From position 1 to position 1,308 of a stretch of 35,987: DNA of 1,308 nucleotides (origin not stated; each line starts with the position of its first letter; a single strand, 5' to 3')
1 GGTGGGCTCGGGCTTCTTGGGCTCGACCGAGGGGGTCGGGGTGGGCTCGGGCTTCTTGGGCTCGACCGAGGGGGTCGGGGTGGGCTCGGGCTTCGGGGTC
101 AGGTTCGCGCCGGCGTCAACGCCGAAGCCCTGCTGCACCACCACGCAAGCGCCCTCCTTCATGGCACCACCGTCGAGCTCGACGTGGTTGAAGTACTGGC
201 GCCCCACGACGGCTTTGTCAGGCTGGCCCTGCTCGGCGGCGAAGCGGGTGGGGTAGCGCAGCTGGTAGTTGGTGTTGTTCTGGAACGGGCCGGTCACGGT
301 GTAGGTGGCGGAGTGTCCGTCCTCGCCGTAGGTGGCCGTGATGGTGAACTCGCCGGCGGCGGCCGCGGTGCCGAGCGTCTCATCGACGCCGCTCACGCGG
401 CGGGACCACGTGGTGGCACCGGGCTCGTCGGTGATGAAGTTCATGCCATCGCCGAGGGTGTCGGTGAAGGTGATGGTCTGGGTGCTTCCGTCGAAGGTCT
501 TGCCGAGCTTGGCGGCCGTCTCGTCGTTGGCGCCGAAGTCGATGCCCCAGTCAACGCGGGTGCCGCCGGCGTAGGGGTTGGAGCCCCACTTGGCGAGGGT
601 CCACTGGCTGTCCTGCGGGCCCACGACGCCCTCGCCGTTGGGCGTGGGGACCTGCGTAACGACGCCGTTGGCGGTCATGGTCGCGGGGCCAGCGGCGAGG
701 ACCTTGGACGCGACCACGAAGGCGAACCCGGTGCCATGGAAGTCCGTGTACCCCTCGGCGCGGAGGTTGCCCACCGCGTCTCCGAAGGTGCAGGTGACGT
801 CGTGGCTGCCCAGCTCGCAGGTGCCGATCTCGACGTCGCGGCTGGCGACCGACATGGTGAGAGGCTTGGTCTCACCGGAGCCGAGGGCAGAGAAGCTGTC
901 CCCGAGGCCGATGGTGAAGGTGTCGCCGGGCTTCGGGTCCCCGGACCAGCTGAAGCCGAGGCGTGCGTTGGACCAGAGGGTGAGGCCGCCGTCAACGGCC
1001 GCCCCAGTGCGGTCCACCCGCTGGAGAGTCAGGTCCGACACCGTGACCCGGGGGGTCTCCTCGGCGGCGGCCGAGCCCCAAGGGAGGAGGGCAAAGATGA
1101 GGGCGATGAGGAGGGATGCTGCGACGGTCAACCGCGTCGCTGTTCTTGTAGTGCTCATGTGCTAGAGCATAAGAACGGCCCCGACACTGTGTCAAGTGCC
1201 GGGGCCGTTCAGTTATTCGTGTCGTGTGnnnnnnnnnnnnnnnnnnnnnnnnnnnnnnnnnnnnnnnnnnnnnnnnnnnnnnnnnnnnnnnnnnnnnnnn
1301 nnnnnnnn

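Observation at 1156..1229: The surface-protein gene is a moron bracketed by duplicated terminator-hairpin/promoter modules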

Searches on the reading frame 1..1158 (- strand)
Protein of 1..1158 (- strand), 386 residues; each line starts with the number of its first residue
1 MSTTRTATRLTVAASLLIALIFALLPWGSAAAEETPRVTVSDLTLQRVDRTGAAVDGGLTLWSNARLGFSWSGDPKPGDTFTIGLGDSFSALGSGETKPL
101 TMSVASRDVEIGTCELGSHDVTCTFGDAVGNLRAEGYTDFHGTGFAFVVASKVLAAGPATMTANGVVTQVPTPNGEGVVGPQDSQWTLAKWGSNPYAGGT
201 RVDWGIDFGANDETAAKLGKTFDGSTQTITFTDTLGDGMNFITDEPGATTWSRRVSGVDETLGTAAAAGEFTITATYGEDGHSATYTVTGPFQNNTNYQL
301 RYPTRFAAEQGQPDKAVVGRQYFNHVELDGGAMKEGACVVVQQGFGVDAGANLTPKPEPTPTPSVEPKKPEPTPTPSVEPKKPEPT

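Call 15: search_protein_families(library=pfam, proteins=[window:1-1158:-], max_evalue=0.01)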
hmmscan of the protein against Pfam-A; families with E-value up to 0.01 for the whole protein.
window:1-1158:- (386 aa): 3 families
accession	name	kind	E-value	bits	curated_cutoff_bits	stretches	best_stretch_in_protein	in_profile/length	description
PF25548.1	DUF7926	-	1.6e-28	100.5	33.5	1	185-336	1-163/181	Domain of unknown function (DUF7926)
PF17961.7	Big_8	-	3.9e-06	27.4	22.9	1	70-132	13-80/103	Bacterial Ig domain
PF05887.16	Trypan_PARP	-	0.0069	16.8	100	0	329-385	38-99/134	Procyclic acidic repetitive protein (PARP)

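Call 29: find_homologous_proteins(query=window:130-1158:-)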
Query window:130-1158:- (343 aa): 253 proteins with E <= 0.001 among 8000 candidates; the best 120 are listed.
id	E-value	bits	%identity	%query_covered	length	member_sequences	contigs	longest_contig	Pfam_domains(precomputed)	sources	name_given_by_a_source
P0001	3.5e-217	739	96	100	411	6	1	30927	PF25548.2,PF17961.8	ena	-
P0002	5.3e-215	731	95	100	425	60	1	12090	PF25548.2,PF05887.17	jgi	-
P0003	9.0e-212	721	94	100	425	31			PF25548.2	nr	nr:MAG TPA: fibrinogen-binding protein [Caudoviricetes sp.]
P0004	7.1e-204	695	94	93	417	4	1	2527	PF25548.2,PF05887.17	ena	-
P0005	2.0e-203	693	90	100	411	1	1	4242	PF25548.2,PF17961.8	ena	-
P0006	1.6e-199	680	90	100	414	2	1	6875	PF25548.2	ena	-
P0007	2.2e-194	664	86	100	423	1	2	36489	PF25548.2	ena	-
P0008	1.5e-192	658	86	100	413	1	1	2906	PF25548.2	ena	-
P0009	2.5e-192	657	85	100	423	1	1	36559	PF25548.2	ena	-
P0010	8.0e-192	655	86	100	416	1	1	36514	PF25548.2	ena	-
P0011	1.1e-191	655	85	100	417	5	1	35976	PF25548.2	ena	-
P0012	5.4e-188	643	83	100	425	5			PF25548.2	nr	nr:MAG TPA: collagen adhesion protein [Caudoviricetes sp.]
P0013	1.6e-175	602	90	86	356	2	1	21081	PF25548.2,PF17961.8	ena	-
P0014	3.3e-139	482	64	100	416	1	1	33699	PF25548.2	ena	-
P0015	5.1e-139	482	64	100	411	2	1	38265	PF25548.2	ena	-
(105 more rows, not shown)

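Call 31: find_encoding_contigs(protein=P0014, flank=10000, max_places=3)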
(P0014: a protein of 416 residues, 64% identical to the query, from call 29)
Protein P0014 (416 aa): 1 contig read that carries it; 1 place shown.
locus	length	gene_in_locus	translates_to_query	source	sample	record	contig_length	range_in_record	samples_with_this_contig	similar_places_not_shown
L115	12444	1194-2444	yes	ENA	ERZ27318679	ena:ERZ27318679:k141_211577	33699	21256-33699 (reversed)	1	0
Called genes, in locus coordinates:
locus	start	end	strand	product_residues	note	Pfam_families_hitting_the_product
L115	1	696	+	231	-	?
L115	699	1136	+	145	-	-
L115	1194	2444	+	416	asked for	PF25548:DUF7926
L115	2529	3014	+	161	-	-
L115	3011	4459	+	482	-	PF00176:SNF2-rel_dom (faint)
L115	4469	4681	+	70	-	-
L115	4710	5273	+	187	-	PF10991:Enc34_ssDNA-bd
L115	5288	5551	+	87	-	-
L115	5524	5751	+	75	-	PF11753:DUF3310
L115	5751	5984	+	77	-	-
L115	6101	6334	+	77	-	-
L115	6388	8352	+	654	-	PF00476:DNA_pol_A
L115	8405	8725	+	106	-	-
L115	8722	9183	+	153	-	-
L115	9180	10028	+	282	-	PF00145:DNA_methylase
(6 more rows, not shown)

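Call 32: find_encoding_contigs(protein=P0015, flank=10000, max_places=3)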
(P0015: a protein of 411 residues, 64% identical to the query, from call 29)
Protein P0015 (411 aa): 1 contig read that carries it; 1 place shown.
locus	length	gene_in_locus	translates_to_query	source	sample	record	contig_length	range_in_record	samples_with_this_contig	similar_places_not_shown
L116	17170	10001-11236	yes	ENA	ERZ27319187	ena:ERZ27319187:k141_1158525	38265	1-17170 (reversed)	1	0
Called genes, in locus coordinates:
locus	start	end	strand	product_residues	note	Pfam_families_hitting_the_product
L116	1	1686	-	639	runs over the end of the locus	PF04860:Phage_portal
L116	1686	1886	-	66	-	-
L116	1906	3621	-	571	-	PF03354:TerL_ATPase, PF20441:TerL_nuclease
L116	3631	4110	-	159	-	PF05119:Terminase_4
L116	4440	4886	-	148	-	-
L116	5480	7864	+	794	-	PF05272:VapE-like_dom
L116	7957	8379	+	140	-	-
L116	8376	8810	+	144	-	-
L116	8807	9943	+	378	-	PF10926:DUF2800, PF12705:PDDEXK_1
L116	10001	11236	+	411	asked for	PF25548:DUF7926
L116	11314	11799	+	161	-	-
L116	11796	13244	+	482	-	PF00176:SNF2-rel_dom (faint)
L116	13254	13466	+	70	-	-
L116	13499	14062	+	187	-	PF10991:Enc34_ssDNA-bd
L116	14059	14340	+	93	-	-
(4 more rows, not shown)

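Call 62: search_dna_similar(query=window:130-1158:-, collection=phages, mode=protein, max_rows=15)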
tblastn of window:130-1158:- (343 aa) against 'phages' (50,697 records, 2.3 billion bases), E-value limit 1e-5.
No match.

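Call 65: search_solved_structures(query=window:130-1158:-, max_evalue=0.01)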
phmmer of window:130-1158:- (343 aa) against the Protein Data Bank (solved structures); distinct sequences matched with E-value up to 0.01: 0.
